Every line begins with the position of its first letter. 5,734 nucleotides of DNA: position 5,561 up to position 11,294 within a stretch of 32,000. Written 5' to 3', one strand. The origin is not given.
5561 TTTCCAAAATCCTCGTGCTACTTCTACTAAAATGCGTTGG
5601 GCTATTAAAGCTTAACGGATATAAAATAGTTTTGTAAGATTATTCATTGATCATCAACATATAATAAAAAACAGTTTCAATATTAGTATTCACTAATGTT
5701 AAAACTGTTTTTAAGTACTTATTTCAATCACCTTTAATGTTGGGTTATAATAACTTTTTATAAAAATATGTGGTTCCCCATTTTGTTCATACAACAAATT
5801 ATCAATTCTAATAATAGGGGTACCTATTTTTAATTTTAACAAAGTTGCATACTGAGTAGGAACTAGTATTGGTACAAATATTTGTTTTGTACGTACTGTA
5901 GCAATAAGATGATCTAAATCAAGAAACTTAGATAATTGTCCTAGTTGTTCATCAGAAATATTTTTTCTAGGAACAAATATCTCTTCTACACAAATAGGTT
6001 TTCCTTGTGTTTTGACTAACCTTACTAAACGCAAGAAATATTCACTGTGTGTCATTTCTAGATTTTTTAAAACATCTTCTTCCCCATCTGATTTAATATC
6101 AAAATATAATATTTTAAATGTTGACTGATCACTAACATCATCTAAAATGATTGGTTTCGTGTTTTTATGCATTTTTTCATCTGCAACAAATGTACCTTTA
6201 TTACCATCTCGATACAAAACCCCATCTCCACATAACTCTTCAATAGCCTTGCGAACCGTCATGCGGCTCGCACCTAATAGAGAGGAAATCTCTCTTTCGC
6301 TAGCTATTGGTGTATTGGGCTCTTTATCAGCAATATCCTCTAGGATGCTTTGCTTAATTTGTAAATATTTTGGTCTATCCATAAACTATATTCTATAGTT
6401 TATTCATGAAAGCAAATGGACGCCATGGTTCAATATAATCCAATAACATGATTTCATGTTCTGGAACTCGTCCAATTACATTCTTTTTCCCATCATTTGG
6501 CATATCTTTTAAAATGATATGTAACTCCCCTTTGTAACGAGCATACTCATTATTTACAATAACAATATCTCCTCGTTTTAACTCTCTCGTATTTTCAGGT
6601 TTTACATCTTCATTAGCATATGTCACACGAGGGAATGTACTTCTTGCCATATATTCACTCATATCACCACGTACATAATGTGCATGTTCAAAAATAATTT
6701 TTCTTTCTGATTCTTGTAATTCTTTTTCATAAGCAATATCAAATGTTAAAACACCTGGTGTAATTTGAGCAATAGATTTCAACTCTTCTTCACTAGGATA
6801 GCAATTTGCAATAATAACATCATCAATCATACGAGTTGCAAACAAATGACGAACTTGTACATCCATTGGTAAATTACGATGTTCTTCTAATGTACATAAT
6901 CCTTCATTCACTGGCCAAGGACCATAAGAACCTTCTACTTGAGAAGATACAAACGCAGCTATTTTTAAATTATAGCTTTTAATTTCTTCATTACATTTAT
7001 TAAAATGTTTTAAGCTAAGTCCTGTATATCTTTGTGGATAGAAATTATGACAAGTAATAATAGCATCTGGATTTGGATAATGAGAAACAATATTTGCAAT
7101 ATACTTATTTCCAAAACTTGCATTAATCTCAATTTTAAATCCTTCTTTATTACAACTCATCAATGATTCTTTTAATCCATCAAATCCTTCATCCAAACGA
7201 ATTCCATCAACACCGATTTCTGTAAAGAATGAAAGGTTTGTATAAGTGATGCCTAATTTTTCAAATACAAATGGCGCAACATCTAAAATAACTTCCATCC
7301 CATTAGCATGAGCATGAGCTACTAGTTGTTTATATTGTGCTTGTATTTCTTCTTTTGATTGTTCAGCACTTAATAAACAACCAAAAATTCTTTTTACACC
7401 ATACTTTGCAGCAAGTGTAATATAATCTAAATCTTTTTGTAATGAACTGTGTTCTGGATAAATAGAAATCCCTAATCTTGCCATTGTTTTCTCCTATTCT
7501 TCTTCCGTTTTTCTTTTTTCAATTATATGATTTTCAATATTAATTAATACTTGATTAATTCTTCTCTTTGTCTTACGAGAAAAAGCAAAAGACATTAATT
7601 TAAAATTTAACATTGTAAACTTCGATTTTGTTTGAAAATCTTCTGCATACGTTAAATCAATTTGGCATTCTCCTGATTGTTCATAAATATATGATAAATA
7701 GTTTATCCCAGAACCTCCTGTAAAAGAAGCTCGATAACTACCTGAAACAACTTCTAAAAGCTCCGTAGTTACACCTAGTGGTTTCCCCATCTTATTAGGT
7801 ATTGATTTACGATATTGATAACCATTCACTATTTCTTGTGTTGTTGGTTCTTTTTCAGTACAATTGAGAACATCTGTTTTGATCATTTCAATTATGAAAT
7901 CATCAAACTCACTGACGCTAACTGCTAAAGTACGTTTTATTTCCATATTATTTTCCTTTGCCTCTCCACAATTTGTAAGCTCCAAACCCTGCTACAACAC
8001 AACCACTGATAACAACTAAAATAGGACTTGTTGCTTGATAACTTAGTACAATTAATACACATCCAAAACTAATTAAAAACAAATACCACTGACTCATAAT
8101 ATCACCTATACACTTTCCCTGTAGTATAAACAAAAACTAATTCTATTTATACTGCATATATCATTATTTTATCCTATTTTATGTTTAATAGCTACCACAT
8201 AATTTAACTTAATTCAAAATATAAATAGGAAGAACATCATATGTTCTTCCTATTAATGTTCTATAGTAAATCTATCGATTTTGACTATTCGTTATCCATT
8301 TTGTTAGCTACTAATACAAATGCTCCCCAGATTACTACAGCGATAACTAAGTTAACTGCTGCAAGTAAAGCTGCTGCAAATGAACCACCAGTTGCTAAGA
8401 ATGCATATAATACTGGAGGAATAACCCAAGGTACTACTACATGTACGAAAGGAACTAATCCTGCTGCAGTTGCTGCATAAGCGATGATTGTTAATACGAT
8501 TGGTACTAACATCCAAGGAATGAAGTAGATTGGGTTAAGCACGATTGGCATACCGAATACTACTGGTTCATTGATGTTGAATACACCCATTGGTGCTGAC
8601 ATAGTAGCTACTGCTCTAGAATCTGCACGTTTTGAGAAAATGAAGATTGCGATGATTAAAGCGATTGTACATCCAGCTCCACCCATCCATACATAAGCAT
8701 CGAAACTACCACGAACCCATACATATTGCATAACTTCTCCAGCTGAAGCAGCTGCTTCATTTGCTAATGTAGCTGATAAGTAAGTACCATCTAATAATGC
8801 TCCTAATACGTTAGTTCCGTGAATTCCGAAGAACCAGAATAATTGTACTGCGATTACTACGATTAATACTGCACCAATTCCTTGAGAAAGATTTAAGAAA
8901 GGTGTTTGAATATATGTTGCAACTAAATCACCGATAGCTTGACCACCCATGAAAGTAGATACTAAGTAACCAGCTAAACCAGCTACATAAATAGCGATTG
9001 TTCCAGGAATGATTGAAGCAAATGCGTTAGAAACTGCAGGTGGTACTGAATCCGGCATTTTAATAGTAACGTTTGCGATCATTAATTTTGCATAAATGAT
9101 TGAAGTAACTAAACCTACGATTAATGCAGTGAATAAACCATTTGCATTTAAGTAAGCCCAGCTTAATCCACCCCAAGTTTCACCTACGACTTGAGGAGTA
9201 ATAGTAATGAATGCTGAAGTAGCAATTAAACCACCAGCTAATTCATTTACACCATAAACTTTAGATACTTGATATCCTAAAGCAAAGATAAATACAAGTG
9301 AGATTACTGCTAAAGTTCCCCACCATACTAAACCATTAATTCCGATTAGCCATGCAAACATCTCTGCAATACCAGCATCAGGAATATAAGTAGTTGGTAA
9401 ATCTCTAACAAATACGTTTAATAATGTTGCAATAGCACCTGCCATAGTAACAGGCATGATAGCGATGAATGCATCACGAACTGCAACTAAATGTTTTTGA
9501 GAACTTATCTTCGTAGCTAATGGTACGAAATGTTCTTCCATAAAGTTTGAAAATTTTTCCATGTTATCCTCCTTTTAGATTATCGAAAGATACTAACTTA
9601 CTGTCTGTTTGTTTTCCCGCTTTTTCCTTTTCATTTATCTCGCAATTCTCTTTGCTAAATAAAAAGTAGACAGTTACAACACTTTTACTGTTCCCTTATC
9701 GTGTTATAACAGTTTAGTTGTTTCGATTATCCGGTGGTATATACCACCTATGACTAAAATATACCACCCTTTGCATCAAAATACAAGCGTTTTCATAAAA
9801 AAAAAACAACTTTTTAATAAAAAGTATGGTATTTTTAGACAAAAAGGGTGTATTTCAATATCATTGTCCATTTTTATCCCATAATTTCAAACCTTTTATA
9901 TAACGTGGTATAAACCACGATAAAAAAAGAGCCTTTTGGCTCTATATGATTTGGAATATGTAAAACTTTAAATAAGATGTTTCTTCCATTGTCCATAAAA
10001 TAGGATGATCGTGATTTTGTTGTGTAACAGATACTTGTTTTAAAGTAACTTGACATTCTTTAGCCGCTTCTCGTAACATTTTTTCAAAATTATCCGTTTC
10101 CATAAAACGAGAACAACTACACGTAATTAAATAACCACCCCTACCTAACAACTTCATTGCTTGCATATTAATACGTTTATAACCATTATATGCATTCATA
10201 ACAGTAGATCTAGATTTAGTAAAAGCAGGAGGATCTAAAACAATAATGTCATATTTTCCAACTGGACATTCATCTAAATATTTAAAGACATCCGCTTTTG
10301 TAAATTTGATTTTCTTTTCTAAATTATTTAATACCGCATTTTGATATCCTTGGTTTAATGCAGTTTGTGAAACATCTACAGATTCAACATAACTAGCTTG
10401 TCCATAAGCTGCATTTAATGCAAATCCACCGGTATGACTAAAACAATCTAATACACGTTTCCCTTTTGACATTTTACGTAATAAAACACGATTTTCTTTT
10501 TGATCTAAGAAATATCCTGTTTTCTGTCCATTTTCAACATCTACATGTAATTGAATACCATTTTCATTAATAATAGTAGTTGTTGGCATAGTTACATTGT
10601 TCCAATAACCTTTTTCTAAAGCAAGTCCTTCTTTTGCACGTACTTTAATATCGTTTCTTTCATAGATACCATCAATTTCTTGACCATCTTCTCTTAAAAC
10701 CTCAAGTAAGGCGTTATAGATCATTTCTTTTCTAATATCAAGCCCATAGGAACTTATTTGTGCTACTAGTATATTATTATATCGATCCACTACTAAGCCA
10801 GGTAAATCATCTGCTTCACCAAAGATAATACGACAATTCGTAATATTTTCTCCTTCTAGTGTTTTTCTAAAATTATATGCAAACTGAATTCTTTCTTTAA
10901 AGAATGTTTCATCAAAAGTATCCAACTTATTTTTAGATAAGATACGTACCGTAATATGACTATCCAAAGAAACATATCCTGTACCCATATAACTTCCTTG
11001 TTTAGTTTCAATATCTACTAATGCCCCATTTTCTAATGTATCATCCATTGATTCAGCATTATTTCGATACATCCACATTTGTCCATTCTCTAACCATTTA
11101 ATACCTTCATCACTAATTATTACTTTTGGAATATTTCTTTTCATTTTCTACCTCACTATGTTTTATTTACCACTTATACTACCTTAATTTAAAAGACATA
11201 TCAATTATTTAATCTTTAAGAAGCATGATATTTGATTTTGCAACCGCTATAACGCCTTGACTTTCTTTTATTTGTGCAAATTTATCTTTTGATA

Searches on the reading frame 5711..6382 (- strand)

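Call 33: search_protein_families(library=pfam, proteins=[window:5711-6382:-])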
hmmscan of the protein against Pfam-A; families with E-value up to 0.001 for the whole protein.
window:5711-6382:- (223 aa): 2 families
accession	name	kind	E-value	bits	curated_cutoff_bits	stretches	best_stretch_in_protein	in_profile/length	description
PF07702.18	UTRA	-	3.9e-13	49.8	23.8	1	89-214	8-137/141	UTRA domain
PF00392.27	GntR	-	1.7e-11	44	27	1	6-66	2-64/64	Bacterial regulatory proteins, gntR family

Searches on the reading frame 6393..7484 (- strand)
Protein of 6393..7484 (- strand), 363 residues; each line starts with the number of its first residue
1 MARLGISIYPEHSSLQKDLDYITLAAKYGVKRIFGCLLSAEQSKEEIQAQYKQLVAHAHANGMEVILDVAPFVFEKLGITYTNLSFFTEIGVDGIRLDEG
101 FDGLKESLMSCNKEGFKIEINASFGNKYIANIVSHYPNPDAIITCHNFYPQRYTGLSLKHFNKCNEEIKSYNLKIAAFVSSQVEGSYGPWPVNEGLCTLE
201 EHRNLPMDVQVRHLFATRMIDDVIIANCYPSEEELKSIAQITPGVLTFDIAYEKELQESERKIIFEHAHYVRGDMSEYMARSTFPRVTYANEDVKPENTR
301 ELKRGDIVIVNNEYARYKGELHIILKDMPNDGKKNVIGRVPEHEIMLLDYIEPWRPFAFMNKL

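Call 33: search_protein_families(library=pfam, proteins=[window:6393-7484:-])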
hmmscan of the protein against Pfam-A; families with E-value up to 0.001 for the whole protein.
window:6393-7484:- (363 aa): 2 families
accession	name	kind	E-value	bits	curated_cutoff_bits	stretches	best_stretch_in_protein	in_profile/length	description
PF19200.6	MupG_N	-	8.1e-91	304.2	24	1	4-239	1-236/237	6-phospho-N-acetylmuramidase, N-terminal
PF05913.16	MupG_C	-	9.4e-41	139.1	24.4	1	246-359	1-115/116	6-phospho-N-acetylmuramidase, C-terminal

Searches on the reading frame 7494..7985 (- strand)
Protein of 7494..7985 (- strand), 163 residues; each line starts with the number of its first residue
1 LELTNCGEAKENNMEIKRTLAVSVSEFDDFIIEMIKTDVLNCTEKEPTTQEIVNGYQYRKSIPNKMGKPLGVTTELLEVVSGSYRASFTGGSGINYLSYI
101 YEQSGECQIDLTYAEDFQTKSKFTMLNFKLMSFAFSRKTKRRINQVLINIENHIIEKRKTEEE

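Call 33: search_protein_families(library=pfam, proteins=[window:7494-7985:-])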
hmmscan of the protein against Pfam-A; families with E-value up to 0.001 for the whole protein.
window:7494-7985:- (163 aa): 1 family
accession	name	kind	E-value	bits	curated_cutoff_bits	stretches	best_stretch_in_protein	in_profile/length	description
PF11687.14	DUF3284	-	1e-17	64.5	23.7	1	14-135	1-118/119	Domain of unknown function (DUF3284)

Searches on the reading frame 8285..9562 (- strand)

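Call 33: search_protein_families(library=pfam, proteins=[window:8285-9562:-])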
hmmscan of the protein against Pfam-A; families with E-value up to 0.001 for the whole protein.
window:8285-9562:- (425 aa): 1 family
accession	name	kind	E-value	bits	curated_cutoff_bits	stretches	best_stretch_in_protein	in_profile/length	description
PF02378.23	PTS_EIIC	-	9.4e-47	160.1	30.7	1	29-354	1-319/319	Phosphotransferase system, EIIC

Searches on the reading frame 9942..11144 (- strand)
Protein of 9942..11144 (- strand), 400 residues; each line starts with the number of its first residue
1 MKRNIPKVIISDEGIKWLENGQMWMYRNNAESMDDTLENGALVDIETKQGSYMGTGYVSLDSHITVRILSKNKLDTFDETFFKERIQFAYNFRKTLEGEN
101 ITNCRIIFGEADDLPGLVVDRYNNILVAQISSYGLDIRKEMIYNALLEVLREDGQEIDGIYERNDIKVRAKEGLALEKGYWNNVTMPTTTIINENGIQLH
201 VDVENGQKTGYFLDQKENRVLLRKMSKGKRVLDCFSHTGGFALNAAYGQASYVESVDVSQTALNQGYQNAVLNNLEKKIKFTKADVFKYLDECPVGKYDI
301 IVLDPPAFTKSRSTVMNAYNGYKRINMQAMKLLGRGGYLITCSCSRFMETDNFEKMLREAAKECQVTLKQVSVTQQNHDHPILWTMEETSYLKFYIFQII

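Call 33: search_protein_families(library=pfam, proteins=[window:9942-11144:-])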
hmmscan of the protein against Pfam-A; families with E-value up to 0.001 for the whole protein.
window:9942-11144:- (400 aa): 8 families
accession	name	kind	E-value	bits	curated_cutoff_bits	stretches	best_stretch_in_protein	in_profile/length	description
PF10672.15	Methyltrans_SAM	-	4.1e-27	95.6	27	1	188-361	84-257/286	S-adenosylmethionine-dependent methyltransferase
PF17785.7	PUA_3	-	1e-15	57.7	22.6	1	8-71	1-64/64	PUA-like domain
PF13847.12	Methyltransf_31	-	4.2e-11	43.2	27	1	226-383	2-141/145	Methyltransferase domain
PF02475.24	TRM5-TYW2_MTfase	-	4.7e-10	40.1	28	1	190-305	1-112/164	TRM5/TYW2 methyltransferase domain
PF05175.20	MTS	-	5.3e-09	36.4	23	1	219-367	21-160/170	Methyltransferase small domain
PF03602.21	Cons_hypoth95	-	1.2e-07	32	24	1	223-320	37-137/182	Conserved hypothetical protein 95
PF09445.16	Methyltransf_15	-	5.4e-07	29.8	22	1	229-307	2-81/165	RNA cap guanine-N2 methyltransferase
PF01170.24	UPF0020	-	5.8e-05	23.3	22.3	1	243-371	44-189/197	RMKL-like, methyltransferase domain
